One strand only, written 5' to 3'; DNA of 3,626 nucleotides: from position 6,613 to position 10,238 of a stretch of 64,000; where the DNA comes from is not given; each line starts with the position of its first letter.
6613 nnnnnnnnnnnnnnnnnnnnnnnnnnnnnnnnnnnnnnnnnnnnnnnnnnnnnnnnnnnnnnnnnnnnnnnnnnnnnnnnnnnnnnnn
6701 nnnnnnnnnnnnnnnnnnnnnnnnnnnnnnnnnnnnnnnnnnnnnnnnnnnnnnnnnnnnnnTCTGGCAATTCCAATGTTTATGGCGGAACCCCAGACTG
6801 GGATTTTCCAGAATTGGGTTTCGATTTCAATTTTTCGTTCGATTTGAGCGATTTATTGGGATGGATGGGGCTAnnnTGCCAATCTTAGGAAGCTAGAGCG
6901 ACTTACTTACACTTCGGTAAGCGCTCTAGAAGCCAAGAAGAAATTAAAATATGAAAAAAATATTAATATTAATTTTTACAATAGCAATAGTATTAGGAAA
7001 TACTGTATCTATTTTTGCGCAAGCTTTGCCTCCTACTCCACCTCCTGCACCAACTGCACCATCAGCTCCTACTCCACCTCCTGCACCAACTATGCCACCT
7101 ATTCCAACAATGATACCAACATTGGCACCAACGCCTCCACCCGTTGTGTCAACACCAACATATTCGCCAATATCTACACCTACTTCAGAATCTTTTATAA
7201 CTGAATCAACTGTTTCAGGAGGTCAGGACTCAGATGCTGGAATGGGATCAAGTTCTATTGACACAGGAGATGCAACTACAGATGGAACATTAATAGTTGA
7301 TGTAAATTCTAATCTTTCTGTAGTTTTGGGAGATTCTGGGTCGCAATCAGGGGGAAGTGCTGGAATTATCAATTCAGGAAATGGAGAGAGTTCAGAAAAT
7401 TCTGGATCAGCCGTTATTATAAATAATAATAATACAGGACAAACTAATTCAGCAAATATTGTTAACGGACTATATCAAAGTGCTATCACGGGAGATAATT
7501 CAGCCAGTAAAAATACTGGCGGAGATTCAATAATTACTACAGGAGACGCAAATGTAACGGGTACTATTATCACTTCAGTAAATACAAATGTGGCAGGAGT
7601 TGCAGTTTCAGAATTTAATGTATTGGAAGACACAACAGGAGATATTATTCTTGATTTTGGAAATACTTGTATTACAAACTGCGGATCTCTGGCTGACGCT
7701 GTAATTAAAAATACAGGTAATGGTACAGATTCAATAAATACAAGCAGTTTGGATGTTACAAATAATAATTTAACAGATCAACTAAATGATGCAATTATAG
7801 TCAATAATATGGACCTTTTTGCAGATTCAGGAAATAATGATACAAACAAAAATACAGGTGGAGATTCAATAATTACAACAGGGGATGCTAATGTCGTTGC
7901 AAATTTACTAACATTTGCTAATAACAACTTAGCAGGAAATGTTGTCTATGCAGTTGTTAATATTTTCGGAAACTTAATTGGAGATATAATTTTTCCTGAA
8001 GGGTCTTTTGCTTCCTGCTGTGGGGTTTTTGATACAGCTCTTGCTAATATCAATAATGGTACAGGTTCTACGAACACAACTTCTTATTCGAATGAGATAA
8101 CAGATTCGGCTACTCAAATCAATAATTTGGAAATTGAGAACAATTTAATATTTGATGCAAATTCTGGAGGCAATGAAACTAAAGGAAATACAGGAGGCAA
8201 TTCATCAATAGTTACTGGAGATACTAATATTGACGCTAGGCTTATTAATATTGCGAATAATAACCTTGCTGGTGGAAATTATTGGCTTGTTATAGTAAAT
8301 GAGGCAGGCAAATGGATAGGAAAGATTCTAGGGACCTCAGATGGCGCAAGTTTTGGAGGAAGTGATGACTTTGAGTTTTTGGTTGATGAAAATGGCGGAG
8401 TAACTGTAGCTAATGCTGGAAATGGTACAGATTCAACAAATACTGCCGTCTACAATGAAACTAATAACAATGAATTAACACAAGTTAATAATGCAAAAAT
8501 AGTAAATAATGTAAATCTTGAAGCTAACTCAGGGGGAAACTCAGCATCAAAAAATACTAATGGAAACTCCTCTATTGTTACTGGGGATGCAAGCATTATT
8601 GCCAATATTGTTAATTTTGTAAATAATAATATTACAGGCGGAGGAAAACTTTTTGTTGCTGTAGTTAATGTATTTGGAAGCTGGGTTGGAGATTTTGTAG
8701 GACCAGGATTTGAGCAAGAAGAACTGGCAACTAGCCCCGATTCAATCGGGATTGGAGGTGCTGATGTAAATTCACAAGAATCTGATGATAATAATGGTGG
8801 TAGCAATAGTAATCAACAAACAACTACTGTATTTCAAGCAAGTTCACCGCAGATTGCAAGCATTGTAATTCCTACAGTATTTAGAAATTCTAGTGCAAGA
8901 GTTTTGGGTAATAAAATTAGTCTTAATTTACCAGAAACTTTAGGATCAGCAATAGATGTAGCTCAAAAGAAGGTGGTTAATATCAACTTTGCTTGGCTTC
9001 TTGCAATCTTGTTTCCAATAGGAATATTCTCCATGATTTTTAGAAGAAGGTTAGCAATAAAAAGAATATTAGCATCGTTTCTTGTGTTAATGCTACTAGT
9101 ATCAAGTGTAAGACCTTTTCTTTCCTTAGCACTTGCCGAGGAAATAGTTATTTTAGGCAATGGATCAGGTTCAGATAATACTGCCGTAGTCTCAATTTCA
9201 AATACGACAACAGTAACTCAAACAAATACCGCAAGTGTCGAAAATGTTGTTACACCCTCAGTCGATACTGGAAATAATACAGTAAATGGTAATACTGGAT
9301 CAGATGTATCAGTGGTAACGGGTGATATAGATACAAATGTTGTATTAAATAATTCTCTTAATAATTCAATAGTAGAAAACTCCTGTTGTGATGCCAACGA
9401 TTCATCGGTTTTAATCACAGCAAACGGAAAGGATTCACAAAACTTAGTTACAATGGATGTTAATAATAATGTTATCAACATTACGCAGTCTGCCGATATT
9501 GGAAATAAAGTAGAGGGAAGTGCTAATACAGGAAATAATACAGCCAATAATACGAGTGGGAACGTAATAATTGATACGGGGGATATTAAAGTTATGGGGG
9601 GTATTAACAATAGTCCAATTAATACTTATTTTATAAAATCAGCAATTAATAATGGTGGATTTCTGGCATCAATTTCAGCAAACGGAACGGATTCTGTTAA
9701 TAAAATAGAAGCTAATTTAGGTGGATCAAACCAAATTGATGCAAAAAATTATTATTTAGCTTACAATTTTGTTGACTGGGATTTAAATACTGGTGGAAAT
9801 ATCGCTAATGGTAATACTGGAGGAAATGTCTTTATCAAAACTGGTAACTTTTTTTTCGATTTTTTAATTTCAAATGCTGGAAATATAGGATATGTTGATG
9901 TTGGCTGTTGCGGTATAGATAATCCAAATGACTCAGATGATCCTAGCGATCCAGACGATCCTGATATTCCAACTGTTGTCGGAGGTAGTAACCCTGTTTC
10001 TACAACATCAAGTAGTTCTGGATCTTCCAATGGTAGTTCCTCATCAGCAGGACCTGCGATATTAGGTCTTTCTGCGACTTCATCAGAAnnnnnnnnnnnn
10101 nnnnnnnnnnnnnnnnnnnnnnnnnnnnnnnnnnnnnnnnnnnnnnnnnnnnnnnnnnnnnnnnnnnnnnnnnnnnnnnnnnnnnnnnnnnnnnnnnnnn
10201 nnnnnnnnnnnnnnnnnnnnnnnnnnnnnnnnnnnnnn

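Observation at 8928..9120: Internal sorting-signal-like segment (LPETLG + hydrophobic + RRR) followed by a second signal peptide inside the 1046-aa repeat protein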

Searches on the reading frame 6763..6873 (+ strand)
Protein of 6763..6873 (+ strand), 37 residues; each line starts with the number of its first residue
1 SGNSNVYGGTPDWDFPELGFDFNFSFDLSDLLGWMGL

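Call 24: search_protein_families(library=ncbifam, proteins=[window:6763-6873:+], max_evalue=10)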
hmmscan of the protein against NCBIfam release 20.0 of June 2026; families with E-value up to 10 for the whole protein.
seq(37 aa): 0 families

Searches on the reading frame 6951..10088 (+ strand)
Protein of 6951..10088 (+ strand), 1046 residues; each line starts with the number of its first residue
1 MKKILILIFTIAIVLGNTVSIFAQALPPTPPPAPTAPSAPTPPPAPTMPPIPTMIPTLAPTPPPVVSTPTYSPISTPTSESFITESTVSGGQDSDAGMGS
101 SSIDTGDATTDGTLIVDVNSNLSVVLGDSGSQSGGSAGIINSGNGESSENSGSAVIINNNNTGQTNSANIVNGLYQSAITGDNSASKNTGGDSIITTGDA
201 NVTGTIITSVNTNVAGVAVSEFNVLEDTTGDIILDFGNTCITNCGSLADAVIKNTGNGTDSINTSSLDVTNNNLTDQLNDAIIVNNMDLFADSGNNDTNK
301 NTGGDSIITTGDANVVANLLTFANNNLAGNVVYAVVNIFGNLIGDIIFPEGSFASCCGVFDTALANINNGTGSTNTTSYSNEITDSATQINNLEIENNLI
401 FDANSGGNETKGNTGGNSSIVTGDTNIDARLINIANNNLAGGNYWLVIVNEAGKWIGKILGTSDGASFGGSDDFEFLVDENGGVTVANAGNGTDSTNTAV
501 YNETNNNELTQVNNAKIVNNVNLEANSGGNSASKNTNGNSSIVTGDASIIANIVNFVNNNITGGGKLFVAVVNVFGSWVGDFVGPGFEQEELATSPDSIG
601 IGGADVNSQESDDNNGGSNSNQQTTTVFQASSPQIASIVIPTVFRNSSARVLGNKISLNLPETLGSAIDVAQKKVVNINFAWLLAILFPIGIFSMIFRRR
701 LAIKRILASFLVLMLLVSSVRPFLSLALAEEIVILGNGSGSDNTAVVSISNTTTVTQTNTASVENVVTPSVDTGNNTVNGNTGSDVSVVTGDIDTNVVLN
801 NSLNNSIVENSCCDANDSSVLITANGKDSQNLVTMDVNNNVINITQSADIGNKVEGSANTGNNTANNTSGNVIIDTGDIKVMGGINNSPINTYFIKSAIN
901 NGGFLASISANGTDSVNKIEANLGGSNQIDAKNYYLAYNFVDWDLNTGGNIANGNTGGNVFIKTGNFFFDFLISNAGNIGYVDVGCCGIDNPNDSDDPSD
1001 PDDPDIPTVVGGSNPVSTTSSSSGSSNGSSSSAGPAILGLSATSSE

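Call 3: search_protein_families(library=pfam, proteins=[window:6951-10088:+], max_evalue=0.01)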
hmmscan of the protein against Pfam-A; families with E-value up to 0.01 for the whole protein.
window:6951-10088:+ (1046 aa): 0 families

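Call 4: search_protein_families(library=ncbifam, proteins=[window:6951-10088:+], max_evalue=0.01)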
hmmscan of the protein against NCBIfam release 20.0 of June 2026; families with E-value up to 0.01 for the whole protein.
window:6951-10088:+ (1046 aa): 0 families

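Call 5: find_homologous_proteins(query=window:6951-10088:+, max_evalue=0.001)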
Query window:6951-10088:+ (1046 aa): 623 proteins with E <= 0.001 among 8000 candidates; the best 120 are listed.
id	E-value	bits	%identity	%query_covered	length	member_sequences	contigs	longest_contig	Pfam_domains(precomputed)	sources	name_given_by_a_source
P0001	0.0e+0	1646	100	76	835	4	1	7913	-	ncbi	ncbi:MAG: hypothetical protein UR48_C0037G0001, partial [Microgenomates group bacterium GW2011_GWD1_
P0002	0.0e+0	1412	67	94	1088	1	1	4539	-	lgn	-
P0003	0.0e+0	1082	67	74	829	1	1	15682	-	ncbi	-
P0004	1.3e-253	863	64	63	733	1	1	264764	-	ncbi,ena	-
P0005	1.7e-195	670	54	60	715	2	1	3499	-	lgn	-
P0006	1.8e-195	670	51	68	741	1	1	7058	-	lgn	-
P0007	9.6e-186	638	53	62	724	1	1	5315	-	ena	-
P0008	1.2e-179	618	53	63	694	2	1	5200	-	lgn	-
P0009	5.1e-179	616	52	63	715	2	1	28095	-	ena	-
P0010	1.0e-178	615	54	59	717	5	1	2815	-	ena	-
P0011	8.2e-178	612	54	60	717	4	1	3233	-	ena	-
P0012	8.4e-178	612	51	61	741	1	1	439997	-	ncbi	-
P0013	1.5e-177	611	54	59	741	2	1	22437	-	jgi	-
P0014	2.0e-177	610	52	60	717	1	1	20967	-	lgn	-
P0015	3.4e-177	610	52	58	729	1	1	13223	-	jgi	jgi:hypothetical protein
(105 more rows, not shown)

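Call 9: find_encoding_contigs(protein=P0004, flank=8000, max_places=2)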
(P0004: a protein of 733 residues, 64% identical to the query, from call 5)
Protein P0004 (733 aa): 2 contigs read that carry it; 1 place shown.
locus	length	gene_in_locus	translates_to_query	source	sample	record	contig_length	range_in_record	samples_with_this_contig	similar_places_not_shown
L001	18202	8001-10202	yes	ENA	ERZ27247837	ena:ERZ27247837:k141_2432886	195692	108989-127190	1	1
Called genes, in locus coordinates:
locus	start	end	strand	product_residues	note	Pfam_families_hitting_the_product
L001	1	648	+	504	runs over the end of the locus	-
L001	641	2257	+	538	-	-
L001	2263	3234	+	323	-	-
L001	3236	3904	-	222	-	PF00106:adh_short, PF08659:KR (faint), PF13561:adh_short_C2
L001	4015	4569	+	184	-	-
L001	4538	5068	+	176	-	PF04203:Sortase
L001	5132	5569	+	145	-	-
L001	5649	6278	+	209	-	-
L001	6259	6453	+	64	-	PF10055:DUF2292 (weak)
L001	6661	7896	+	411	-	-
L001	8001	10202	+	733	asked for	-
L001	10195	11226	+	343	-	-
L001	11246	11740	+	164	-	PF04203:Sortase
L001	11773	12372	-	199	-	-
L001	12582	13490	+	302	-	PF00188:CAP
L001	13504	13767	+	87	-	-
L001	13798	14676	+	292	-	PF00483:NTP_transferase, PF12804:NTP_transf_3 (weak)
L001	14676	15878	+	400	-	PF07690:MFS_1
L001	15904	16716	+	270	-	-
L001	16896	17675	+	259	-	-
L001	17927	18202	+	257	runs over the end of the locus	PF00483:NTP_transferase, PF12804:NTP_transf_3 (weak)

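Call 10: find_encoding_contigs(protein=P0003, flank=8000, max_places=2)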
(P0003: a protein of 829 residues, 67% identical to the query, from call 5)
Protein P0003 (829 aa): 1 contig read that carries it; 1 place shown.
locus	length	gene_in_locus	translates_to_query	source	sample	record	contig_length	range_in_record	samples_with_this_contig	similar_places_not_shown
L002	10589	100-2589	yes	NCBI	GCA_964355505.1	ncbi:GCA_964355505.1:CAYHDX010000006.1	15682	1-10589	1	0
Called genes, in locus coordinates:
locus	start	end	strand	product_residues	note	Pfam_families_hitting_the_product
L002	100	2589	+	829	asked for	-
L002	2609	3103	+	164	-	PF04203:Sortase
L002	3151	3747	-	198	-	-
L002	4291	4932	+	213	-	-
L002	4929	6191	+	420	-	PF13506:Glyco_transf_21, PF00535:Glycos_transf_2, PF10111:Glyco_tranf_2_2 (weak), PF13641:Glyco_tranf_2_3, PF13632:Glyco_trans_2_3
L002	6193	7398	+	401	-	-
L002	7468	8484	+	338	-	PF13310:Virulence_RhuM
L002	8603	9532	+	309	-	PF00188:CAP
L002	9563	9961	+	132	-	PF05635:23S_rRNA_IVP, PF22296:bAvd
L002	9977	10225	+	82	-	-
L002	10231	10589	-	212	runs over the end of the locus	PF01746:tRNA_m1G_MT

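Call 11: find_encoding_contigs(protein=P0013, flank=8000, max_places=2)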
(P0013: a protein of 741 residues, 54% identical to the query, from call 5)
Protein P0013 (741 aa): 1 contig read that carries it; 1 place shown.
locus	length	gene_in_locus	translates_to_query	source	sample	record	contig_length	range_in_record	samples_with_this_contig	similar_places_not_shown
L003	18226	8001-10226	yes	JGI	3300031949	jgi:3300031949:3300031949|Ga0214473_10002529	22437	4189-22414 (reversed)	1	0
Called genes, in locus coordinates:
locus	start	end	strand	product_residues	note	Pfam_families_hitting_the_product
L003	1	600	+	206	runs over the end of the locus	?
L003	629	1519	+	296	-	PF00932:LTD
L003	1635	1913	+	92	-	PF04892:VanZ-LLP1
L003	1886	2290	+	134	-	PF02367:TsaE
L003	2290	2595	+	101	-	PF00814:TsaD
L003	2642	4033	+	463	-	PF00082:Peptidase_S8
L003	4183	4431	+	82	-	-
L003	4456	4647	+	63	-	-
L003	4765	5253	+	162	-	-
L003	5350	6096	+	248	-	-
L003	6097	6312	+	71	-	PF10055:DUF2292 (weak)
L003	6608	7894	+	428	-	-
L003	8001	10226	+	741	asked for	-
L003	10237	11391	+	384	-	-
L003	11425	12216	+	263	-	-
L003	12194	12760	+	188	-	PF04203:Sortase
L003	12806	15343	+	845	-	PF00690:Cation_ATPase_N, PF00122:E1-E2_ATPase, PF00702:Hydrolase, PF13246:Cation_ATPase, PF00689:Cation_ATPase_C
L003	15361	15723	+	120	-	-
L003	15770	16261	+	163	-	-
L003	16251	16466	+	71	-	-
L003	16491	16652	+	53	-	-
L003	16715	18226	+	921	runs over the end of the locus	PF08309:LVIVD, PF01551:Peptidase_M23 (faint)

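Call 19: find_encoding_contigs(protein=P0002, flank=5000, max_places=2)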
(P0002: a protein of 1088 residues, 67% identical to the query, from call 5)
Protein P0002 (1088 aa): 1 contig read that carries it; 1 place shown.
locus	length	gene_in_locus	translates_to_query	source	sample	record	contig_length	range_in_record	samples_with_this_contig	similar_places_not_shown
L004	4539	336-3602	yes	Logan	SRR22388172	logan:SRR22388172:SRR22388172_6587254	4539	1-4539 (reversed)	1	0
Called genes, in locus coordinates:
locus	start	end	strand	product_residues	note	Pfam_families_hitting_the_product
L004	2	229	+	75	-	?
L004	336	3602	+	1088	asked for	-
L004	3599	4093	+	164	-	PF04203:Sortase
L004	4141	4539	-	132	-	?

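Call 32: find_related_loci(query=A3, collection=genome_contigs, flank=8000)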
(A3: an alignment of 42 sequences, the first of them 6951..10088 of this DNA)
Query A3 (1046 aa) in genome_contigs; peptide patterns used: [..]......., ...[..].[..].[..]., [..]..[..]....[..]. (x = any residue, [..] = any of these).
364 stretches matched a pattern; 190 encode a relative of the query (tblastn E <= 1e-3); the best 80 are kept; 80 distinct loci.
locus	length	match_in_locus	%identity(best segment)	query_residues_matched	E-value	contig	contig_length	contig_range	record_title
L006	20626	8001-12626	62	39-1046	0e+0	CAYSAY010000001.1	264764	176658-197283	MAG TPA_asm: uncultured Gammaproteobacteria bacterium isolate ERP113451_co1_283 genome assembly, contig: NODE_7_length_2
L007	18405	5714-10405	44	35-999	0e+0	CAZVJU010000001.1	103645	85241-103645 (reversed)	MAG TPA_asm: uncultured Gammaproteobacteria bacterium isolate SRP050083_co3_9 genome assembly, contig: NODE_59_length_10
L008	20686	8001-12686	46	89-987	0e+0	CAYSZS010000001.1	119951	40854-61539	MAG TPA_asm: uncultured Gammaproteobacteria bacterium isolate SRP050083_co1_18 genome assembly, contig: NODE_18_length_1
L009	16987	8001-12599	43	1-1046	0e+0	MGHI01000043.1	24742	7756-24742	MAG: Candidatus Woesebacteria bacterium RIFCSPLOWO2_01_FULL_39_61 rifcsplowo2_01_scaffold_8412, whole genome shotgun seq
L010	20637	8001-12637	43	24-987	0e+0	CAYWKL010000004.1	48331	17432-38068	MAG TPA_asm: uncultured Gammaproteobacteria bacterium isolate binchicken_co38_1283 genome assembly, contig: NODE_1596_le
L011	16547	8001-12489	55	42-987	0e+0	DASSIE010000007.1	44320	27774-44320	MAG TPA_asm: Patescibacteria group bacterium isolate SMAG_U1079 k141_397974, whole genome shotgun sequence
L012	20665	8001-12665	45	99-1046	1e-179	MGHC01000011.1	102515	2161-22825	MAG: Candidatus Woesebacteria bacterium RIFCSPLOWO2_01_FULL_39_10 rifcsplowo2_01_scaffold_2422, whole genome shotgun seq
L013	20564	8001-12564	43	1-1001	3e-175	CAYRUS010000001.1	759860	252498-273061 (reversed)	MAG TPA_asm: uncultured Gammaproteobacteria bacterium isolate SRP144015_co1_9 genome assembly, contig: NODE_2_length_759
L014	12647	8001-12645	40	44-991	1e-166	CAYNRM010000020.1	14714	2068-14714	MAG TPA_asm: uncultured Gammaproteobacteria bacterium isolate SRP128246_co1_67 genome assembly, contig: NODE_9239_length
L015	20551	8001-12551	45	5-1003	0e+0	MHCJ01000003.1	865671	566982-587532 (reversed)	MAG: Candidatus Chisholmbacteria bacterium RIFCSPHIGHO2_01_FULL_52_32 rifcsphigho2_01_scaffold_32, whole genome shotgun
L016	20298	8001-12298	53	42-988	0e+0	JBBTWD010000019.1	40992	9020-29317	MAG: Patescibacteria group bacterium isolate H43-bin018_1 H43_bin018_1_000000000019, whole genome shotgun sequence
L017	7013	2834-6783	43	69-988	2e-158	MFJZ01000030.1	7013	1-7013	MAG: Candidatus Gottesmanbacteria bacterium RIFCSPLOWO2_01_FULL_49_10 rifcsplowo2_01_scaffold_30608, whole genome shotgu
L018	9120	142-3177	39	39-1007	2e-157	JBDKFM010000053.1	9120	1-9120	MAG: Candidatus Parcubacteria bacterium isolate farmington_2019_sw_WHONDRS-S19S_0053_A_bin.46 scaffold_0002884, whole ge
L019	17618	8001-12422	44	69-987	9e-153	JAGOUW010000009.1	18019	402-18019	MAG: Candidatus Levyibacteriota bacterium isolate Gw_Eff_bin_531 Gw_Eff_6674_length_18019_cov_8.103622, whole genome sho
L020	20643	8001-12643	52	67-1043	0e+0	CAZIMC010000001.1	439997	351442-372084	MAG TPA_asm: uncultured Gammaproteobacteria bacterium isolate SRP170004_co1_20 genome assembly, contig: NODE_13_length_4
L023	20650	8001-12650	50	45-1046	4e-149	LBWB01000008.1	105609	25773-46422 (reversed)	MAG: Candidatus Woesebacteria bacterium GW2011_GWB1_39_12 UT24_C0008, whole genome shotgun sequence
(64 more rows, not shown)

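Call 50: list_cluster_members(proteins=[P0001, P0002, P0003])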
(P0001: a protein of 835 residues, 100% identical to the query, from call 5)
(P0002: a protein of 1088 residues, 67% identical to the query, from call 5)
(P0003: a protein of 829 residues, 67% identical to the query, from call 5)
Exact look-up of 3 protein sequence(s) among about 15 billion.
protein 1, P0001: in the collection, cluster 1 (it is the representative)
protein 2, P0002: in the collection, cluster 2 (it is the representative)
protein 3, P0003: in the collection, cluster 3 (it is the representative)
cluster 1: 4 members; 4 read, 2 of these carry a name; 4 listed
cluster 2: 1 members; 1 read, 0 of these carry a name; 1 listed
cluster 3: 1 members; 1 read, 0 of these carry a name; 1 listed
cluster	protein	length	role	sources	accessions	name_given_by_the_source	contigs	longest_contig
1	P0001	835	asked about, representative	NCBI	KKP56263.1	MAG: hypothetical protein UR48_C0037G0001, partial [Microgenomates group bacterium ...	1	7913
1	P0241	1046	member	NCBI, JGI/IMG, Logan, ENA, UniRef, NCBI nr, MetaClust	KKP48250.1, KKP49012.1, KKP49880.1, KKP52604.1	MAG: hypothetical protein UR39_C0001G0045 [Candidatus Woesebacteria bacterium ... | Uncharacterized protein n=1 Tax=Candidatus Woesebacteria bacterium GW2011_GWA2_33_28 ... | MAG: hypothetical protein UR38_C0001G0046 [Candidatus Woesebacteria bacterium ...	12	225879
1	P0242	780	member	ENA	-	-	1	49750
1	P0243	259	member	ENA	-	-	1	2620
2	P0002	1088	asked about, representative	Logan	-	-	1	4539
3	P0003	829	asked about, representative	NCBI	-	-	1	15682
